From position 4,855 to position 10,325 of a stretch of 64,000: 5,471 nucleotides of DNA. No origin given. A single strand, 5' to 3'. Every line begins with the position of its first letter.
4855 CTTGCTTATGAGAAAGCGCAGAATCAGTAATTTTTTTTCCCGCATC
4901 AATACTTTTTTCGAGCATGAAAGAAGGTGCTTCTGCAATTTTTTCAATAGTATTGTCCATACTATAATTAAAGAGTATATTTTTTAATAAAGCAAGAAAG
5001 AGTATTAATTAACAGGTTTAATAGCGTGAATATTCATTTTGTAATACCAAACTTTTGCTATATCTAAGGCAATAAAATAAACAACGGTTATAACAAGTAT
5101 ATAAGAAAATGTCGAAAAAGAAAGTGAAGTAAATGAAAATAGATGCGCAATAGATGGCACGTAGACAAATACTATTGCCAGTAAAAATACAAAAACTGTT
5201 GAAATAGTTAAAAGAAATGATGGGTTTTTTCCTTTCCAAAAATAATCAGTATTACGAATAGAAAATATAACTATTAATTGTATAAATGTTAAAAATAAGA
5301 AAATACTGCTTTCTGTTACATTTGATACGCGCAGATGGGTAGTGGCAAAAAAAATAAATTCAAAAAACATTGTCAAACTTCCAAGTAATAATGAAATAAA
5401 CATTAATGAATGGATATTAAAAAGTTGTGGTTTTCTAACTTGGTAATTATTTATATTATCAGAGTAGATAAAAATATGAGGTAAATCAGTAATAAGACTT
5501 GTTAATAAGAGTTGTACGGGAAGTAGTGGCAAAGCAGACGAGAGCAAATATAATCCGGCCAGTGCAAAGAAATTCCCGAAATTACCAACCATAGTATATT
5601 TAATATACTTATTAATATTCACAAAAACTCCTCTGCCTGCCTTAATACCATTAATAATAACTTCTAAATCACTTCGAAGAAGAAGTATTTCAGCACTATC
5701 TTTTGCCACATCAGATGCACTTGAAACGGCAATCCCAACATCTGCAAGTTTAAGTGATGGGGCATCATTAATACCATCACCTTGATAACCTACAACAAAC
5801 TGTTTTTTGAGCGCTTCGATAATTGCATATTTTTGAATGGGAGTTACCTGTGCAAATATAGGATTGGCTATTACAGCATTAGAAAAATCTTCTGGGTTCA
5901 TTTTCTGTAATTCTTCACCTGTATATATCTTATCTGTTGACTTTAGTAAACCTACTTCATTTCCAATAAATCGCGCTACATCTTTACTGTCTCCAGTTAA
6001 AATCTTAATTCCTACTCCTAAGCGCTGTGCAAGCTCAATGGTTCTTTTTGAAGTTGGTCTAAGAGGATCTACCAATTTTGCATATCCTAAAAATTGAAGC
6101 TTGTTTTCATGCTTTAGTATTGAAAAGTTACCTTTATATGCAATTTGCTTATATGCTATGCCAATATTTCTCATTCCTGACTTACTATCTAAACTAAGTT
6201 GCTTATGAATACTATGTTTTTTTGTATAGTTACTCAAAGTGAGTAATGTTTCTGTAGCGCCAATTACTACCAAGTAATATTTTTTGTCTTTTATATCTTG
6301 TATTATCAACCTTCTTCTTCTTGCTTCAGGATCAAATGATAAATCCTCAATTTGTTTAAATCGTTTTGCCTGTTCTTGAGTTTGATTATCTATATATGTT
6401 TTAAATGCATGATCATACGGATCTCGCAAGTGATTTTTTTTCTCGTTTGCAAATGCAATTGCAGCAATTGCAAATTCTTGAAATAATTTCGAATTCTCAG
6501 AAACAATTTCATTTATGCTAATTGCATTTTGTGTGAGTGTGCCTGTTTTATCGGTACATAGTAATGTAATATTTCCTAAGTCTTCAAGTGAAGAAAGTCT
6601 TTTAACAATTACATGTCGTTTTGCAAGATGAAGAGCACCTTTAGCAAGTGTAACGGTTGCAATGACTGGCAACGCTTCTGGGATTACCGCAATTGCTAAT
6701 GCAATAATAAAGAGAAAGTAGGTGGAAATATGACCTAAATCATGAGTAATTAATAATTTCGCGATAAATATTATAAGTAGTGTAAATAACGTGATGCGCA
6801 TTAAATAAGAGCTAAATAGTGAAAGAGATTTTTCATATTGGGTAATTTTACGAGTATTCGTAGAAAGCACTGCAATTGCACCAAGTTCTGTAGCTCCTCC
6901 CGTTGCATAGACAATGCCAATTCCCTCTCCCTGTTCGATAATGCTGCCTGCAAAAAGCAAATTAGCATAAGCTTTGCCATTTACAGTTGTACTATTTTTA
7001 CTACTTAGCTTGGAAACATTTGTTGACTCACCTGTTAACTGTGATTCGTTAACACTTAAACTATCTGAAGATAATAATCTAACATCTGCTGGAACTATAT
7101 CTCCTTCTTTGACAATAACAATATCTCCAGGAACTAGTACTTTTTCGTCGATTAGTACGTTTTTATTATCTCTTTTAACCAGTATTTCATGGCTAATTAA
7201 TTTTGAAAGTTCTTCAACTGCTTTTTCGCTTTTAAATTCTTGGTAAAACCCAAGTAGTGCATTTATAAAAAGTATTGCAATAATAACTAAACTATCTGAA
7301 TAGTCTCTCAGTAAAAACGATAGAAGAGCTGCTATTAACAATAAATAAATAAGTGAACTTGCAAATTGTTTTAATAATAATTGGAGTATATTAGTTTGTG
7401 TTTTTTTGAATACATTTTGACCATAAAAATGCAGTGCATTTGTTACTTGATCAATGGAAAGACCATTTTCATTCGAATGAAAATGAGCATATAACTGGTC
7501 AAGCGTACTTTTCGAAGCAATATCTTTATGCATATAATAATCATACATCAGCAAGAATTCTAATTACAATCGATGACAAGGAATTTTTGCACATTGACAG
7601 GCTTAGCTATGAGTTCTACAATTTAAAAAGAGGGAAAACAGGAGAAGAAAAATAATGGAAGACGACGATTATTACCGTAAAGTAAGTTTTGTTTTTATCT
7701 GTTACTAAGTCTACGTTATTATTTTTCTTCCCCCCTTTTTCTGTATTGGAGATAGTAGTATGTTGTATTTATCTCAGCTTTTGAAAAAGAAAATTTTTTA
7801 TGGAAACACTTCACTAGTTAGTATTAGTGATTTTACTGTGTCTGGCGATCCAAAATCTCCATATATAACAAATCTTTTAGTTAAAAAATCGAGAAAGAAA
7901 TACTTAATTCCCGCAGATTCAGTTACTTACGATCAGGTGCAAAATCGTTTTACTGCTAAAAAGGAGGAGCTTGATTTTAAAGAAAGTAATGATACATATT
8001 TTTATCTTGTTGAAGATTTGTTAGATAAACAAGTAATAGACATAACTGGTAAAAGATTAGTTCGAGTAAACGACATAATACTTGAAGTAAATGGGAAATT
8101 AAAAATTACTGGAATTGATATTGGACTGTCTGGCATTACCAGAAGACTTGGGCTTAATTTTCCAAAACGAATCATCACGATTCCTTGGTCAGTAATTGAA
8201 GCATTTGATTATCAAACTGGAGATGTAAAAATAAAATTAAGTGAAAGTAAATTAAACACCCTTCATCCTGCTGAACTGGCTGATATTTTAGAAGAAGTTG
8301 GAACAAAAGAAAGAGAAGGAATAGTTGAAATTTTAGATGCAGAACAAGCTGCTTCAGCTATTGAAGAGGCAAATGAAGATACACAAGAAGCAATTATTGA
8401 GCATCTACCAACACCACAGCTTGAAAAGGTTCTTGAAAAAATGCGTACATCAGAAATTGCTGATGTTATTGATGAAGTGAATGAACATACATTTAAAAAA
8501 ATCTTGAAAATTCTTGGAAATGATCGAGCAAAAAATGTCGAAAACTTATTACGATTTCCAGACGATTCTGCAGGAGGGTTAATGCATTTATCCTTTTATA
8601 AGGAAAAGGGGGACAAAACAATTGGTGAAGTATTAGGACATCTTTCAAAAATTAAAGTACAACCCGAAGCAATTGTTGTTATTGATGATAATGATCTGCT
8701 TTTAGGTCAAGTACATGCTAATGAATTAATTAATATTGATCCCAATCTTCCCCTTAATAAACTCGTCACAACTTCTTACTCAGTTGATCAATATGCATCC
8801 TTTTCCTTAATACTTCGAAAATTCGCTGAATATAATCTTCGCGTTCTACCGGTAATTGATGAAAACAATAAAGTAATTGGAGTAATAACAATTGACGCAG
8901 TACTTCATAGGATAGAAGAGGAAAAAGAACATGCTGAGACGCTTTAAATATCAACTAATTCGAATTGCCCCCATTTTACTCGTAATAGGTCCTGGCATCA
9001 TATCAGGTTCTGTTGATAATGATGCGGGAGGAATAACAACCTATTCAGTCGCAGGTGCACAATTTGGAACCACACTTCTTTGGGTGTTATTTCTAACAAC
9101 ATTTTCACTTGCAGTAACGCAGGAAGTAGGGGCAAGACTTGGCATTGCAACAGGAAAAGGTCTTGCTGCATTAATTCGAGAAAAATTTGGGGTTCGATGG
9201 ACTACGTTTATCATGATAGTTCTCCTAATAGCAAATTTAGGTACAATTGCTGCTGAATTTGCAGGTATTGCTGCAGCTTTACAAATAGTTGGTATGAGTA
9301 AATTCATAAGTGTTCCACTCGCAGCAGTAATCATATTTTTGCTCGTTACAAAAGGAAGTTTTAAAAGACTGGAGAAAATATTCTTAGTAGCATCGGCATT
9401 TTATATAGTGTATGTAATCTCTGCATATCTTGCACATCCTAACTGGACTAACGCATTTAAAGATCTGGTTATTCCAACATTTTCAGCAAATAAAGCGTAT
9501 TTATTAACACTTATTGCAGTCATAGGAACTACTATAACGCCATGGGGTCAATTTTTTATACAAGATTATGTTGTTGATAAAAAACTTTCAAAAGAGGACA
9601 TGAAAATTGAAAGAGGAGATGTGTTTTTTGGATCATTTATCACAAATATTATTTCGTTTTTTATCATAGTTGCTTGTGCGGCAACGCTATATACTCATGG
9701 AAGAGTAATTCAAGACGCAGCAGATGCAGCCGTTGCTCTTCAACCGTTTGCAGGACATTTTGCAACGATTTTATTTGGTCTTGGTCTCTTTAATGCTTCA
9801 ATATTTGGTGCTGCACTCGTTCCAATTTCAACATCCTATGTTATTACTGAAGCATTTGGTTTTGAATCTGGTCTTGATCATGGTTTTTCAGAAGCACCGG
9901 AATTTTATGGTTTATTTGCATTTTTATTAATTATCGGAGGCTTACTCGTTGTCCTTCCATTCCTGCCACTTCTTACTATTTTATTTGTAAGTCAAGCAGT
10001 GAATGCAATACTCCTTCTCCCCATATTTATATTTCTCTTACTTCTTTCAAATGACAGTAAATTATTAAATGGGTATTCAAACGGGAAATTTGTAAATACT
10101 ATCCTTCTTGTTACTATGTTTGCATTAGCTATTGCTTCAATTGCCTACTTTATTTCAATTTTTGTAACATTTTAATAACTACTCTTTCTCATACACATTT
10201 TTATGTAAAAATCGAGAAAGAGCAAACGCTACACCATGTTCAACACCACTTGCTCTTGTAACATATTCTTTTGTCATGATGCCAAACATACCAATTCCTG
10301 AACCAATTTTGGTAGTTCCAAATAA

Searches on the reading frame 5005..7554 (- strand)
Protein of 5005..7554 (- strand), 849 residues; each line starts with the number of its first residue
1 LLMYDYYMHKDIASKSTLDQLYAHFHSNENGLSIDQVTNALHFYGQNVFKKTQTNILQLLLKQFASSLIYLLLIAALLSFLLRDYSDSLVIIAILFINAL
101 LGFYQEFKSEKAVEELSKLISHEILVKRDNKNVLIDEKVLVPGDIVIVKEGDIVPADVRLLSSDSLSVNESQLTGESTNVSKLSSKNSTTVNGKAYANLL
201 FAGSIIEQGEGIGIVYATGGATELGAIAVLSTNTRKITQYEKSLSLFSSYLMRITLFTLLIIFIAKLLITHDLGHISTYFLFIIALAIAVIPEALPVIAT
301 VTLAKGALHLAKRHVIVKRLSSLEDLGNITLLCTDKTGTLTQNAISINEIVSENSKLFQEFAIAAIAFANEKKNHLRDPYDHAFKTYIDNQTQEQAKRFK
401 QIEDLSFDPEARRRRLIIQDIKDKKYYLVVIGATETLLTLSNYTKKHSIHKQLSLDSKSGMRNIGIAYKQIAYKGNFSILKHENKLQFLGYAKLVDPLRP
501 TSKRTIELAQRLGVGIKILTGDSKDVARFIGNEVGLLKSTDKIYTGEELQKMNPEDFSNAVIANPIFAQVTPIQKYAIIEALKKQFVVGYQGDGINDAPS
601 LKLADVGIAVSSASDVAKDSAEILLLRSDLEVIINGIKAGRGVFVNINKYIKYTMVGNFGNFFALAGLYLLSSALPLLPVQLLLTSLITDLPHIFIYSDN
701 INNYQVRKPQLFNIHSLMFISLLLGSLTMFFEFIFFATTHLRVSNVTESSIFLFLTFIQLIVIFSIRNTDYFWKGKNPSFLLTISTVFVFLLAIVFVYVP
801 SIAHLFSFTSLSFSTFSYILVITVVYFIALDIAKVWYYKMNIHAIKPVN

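Call 19: search_protein_families(library=pfam, proteins=[window:5005-7554:-], max_evalue=0.0001)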
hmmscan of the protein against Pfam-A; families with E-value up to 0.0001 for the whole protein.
window:5005-7554:- (849 aa): 4 families
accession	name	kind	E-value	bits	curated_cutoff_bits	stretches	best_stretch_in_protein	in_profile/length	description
PF00122.25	E1-E2_ATPase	-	2.8e-42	144.7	28.1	1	119-313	2-181/181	E1-E2 ATPase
PF00690.31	Cation_ATPase_N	-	4.1e-15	55.6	20.4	1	15-79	3-69/69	Cation transporter/ATPase, N-terminus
PF00689.26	Cation_ATPase_C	-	8.3e-14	52.2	27.3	1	675-835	2-174/175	Cation transporting ATPase, C-terminus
PF00702.32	Hydrolase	-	1.9e-11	45.2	26.4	1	330-605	2-191/191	haloacid dehalogenase-like hydrolase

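Call 69: find_homologous_proteins(query=window:5005-7554:-, max_evalue=1e-50)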
Query window:5005-7554:- (849 aa): 7386 proteins with E <= 1e-50 among 8000 candidates; the best 120 are listed.
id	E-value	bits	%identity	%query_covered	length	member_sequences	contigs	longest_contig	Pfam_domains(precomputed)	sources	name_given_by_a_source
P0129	0.0e+0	1138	65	97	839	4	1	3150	PF00702.33,PF13246.13,PF00689.27,PF00690.32,PF00122.26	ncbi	-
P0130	0.0e+0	1100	63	94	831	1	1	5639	PF00702.33,PF13246.13,PF00689.27,PF00690.32,PF00122.26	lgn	-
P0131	0.0e+0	1022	58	97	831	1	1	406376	PF00702.33,PF13246.13,PF00689.27,PF00690.32,PF00122.26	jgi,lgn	-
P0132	2.2e-296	1003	59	96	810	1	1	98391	PF00702.33,PF13246.13,PF00689.27,PF00690.32,PF00122.26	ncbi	-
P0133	1.5e-293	994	57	97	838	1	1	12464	PF00702.33,PF13246.13,PF00689.27,PF00690.32,PF00122.26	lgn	-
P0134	9.4e-291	985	55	99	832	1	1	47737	PF00702.33,PF13246.13,PF00689.27,PF00690.32,PF00122.26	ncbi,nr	ncbi:MAG TPA: cation-transporting P-type ATPase [Patescibacteria group bacterium]|nr:cation-transpor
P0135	4.8e-290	982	57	97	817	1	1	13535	PF00702.33,PF13246.13,PF00689.27,PF00690.32,PF00122.26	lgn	-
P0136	5.4e-289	979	55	99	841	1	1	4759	PF00702.33,PF13246.13,PF00689.27,PF00690.32,PF00122.26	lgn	-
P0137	1.9e-286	971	56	98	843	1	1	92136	PF00702.33,PF13246.13,PF00689.27,PF00690.32,PF00122.26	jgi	jgi:P-type Mg2+ transporter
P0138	4.7e-285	966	55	96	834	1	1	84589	PF00702.33,PF13246.13,PF00689.27,PF00690.32,PF00122.26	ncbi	-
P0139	5.4e-285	966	56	96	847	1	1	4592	PF00702.33,PF13246.13,PF00689.27,PF00690.32,PF00122.26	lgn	-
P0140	2.7e-284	963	55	98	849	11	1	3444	PF00702.33,PF13246.13,PF00689.27,PF00690.32,PF00122.26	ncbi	-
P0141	4.8e-284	963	55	99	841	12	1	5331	PF00702.33,PF13246.13,PF00689.27,PF00690.32,PF00122.26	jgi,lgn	-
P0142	1.8e-283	961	55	98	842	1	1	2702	PF00702.33,PF13246.13,PF00689.27,PF00690.32,PF00122.26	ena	-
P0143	2.5e-283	960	54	98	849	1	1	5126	PF00702.33,PF13246.13,PF00689.27,PF00690.32,PF00122.26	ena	-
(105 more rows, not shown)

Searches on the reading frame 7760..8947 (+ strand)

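Call 39: search_protein_families(library=pfam, proteins=[window:7760-8947:+], max_evalue=0.001)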
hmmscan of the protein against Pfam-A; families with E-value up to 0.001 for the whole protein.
window:7760-8947:+ (395 aa): 3 families
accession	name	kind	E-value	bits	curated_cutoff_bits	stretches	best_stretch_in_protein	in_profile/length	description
PF03448.22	MgtE_N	-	1.2e-21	77.6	25.9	1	168-269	1-102/102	MgtE intracellular N domain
PF00571.33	CBS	-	6.4e-10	39.7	24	1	341-386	11-56/57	CBS domain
PF05239.21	PRC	-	1e-07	32.3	21.2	1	83-163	5-76/78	PRC-barrel domain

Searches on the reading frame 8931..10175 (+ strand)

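Call 39: search_protein_families(library=pfam, proteins=[window:8931-10175:+], max_evalue=0.001)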
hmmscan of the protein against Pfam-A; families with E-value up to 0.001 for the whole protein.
window:8931-10175:+ (414 aa): 1 family
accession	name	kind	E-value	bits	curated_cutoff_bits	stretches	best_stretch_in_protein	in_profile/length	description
PF01566.24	Nramp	-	4.6e-91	306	29.8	1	35-385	1-356/357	Natural resistance-associated macrophage protein-like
